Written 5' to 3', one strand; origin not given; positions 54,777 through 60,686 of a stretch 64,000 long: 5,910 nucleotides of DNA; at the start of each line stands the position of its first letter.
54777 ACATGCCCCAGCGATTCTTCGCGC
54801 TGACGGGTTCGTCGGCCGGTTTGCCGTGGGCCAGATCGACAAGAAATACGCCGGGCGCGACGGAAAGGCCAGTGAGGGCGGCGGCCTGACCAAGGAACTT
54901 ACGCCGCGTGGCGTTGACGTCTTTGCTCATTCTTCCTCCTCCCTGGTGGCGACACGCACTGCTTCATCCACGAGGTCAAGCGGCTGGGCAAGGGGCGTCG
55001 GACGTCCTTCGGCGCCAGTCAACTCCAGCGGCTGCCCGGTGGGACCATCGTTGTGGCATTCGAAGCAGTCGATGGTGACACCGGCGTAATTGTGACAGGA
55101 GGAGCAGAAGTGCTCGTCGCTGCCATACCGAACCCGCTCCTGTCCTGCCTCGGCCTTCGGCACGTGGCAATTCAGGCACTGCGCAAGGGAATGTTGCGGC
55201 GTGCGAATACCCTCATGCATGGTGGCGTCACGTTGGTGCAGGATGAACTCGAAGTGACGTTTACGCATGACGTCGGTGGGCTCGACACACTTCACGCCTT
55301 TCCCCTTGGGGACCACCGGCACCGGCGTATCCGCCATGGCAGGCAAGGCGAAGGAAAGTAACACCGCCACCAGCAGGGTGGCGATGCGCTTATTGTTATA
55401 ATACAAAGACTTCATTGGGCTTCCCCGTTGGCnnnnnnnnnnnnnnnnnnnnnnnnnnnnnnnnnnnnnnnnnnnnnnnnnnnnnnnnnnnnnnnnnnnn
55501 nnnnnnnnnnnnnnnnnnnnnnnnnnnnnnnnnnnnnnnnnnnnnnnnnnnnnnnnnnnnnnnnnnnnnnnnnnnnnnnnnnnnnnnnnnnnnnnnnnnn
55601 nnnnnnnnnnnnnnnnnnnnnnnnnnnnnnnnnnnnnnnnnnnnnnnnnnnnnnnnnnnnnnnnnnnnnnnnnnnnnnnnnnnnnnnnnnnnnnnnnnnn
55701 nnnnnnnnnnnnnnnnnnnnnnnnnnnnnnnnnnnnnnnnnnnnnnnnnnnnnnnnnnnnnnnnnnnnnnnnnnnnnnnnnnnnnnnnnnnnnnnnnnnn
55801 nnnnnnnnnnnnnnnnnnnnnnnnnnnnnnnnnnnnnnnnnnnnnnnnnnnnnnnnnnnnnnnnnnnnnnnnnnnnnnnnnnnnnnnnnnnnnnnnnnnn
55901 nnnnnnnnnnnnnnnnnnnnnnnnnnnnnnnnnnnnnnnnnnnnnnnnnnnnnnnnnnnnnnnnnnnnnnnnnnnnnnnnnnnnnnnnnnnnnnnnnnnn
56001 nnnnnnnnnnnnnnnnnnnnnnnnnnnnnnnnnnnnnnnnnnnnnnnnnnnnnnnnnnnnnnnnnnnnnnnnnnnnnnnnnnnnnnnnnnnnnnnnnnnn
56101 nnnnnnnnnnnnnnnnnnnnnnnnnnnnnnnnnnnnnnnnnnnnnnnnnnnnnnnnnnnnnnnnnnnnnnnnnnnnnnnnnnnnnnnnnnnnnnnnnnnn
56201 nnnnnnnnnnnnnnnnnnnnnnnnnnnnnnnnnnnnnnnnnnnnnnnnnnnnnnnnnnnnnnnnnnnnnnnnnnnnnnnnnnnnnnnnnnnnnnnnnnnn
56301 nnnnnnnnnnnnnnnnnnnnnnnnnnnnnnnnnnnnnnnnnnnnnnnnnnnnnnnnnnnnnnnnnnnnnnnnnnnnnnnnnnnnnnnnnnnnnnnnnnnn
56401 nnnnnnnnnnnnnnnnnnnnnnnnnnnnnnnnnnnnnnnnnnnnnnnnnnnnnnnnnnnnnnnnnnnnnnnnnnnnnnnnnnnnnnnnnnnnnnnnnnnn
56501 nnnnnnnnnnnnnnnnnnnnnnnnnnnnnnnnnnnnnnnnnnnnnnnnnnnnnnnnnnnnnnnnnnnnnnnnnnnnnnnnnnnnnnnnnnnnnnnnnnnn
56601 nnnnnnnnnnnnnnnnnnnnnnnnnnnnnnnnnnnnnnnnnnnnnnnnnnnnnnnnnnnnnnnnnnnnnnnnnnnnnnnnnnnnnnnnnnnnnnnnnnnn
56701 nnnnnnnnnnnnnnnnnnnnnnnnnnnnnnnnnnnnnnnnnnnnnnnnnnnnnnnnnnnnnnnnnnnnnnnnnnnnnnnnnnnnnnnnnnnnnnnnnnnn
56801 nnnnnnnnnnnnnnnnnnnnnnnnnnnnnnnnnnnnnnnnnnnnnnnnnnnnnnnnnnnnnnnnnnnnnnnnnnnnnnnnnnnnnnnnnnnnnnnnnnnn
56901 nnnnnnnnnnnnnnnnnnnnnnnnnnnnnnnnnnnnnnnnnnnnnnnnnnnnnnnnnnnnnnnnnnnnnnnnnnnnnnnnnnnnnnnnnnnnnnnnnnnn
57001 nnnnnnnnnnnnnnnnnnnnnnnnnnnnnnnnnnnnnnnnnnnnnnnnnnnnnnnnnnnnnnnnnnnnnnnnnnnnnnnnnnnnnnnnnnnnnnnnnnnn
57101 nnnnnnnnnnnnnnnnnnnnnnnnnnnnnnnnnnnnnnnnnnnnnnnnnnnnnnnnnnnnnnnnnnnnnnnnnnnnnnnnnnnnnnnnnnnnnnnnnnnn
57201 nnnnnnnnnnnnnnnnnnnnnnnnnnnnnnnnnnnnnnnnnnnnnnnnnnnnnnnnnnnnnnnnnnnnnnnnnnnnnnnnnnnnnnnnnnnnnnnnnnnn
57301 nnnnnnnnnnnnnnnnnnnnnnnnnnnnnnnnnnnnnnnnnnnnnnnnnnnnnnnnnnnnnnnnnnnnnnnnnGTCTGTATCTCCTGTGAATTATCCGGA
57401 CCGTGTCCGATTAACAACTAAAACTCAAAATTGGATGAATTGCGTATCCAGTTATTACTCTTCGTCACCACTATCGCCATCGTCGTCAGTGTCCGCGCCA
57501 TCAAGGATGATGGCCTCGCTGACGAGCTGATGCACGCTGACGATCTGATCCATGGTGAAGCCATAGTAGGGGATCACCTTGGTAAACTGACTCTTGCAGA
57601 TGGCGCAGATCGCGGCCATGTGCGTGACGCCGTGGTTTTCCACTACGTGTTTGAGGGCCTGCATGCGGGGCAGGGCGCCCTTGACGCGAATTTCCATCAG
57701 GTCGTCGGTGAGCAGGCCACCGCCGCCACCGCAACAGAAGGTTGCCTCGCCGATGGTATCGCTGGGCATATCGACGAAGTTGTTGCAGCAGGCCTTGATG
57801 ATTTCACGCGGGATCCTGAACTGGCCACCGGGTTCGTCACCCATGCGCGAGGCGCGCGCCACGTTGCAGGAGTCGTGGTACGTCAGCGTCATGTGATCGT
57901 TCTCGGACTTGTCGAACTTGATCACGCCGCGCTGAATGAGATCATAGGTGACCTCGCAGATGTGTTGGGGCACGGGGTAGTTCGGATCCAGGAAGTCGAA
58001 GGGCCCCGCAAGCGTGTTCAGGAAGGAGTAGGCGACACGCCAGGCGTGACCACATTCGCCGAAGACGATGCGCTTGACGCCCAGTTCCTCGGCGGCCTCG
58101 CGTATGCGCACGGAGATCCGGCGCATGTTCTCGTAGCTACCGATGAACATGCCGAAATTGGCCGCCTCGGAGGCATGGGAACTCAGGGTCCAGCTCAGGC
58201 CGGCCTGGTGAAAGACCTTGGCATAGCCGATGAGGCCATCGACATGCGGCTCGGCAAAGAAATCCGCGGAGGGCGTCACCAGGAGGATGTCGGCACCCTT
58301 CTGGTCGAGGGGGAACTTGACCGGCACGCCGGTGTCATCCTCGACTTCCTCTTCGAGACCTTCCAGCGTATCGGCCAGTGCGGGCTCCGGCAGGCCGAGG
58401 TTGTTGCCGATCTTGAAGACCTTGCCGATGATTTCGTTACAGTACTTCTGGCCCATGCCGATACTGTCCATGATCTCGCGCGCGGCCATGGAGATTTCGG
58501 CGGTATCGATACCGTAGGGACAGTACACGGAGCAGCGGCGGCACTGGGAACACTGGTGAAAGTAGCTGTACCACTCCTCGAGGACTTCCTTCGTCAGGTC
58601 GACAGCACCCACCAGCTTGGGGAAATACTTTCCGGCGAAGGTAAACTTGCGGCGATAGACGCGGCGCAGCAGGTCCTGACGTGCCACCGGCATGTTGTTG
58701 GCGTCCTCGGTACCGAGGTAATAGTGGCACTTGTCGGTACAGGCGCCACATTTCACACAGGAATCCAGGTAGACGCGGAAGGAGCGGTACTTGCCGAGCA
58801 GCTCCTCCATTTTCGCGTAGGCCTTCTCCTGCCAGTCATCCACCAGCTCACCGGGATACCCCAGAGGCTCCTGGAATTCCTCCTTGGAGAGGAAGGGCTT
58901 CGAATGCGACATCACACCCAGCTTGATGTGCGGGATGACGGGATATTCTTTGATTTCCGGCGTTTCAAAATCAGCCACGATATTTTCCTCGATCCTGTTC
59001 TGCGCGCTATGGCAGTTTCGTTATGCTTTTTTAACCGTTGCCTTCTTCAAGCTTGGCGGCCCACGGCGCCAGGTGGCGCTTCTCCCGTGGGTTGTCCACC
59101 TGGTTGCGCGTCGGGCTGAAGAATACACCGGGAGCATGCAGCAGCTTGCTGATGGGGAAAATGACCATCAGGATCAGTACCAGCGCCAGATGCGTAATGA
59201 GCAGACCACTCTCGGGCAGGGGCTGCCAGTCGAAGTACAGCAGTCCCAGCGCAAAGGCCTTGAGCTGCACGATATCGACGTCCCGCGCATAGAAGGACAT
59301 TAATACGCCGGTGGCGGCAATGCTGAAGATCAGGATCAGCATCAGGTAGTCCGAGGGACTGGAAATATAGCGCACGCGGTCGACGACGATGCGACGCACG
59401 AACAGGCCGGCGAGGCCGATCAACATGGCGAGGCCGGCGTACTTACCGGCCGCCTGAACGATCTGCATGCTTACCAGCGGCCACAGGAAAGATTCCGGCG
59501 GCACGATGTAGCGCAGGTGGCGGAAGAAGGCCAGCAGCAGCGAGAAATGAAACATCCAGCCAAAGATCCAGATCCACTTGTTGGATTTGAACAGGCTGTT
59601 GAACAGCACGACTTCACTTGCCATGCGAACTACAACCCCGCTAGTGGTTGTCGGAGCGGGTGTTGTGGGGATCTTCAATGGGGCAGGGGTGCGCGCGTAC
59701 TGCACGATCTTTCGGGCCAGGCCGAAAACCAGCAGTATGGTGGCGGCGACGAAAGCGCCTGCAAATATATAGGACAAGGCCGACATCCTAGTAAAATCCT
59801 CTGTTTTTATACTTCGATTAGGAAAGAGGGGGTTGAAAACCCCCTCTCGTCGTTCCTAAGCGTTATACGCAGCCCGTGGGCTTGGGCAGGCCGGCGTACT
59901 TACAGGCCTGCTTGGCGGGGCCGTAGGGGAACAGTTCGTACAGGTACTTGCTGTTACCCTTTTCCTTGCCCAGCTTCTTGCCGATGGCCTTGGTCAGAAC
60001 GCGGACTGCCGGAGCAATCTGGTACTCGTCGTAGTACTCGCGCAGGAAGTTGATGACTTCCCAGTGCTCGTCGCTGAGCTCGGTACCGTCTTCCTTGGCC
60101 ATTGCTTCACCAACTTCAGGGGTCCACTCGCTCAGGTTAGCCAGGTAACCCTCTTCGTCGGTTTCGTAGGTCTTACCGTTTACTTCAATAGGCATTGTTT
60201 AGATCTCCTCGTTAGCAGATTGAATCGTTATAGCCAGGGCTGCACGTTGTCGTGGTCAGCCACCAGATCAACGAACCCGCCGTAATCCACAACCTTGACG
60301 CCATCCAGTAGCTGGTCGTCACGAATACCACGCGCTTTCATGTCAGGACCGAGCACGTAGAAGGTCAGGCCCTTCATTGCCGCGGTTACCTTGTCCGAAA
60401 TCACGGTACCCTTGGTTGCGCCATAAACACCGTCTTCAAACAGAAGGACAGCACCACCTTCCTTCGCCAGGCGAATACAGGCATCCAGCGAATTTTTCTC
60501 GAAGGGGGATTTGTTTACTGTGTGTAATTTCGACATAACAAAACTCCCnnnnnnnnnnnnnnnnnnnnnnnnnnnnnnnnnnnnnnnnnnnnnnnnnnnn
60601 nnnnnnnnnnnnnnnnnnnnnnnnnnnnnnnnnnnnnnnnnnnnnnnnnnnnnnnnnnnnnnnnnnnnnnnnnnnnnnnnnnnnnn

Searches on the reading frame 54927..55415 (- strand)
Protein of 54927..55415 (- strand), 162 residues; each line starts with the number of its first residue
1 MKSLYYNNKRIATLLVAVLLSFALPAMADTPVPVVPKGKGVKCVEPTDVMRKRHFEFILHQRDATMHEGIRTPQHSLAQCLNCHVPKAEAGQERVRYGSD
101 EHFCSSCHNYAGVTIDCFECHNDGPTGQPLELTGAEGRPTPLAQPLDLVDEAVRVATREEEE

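Call 72: search_protein_families(library=ncbifam, proteins=[window:54927-55415:-], max_evalue=1e-10)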
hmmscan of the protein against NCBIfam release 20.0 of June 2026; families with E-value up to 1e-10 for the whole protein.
window:54927-55415:- (162 aa): 1 family
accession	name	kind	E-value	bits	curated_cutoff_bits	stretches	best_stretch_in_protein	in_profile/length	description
NF038038.1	cytoc_DsrJ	equivalog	4.5e-13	49.6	100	1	15-121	11-121/121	sulfate reduction electron transfer complex DsrMKJOP subunit DsrJ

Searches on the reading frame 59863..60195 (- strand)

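Call 72: search_protein_families(library=ncbifam, proteins=[window:59863-60195:-], max_evalue=1e-10)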
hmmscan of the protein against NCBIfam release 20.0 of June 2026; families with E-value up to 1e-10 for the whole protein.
window:59863-60195:- (110 aa): 2 families
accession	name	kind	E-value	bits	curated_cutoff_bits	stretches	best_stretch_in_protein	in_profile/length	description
TIGR03342.1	dsrC_tusE_dsvC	subfamily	7.5e-50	167.8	53.5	1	3-110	1-108/108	TusE/DsrC/DsvC family sulfur relay protein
NF008562.0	PRK11508.1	equivalog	4e-40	136.3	191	1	5-110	4-109/109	sulfurtransferase TusE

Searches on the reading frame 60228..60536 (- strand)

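Call 72: search_protein_families(library=ncbifam, proteins=[window:60228-60536:-], max_evalue=1e-10)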
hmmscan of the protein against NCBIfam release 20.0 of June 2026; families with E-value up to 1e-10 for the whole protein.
window:60228-60536:- (102 aa): 2 families
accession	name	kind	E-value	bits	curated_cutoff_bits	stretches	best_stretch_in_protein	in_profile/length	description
TIGR03011.1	sulf_tusB_dsrH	equivalog_domain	6.9e-30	103.1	49.2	1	4-101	1-95/95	sulfurtransferase complex subunit TusB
NF010035.0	PRK13510.1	equivalog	2.2e-15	56.7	104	1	4-99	2-93/95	sulfurtransferase complex subunit TusB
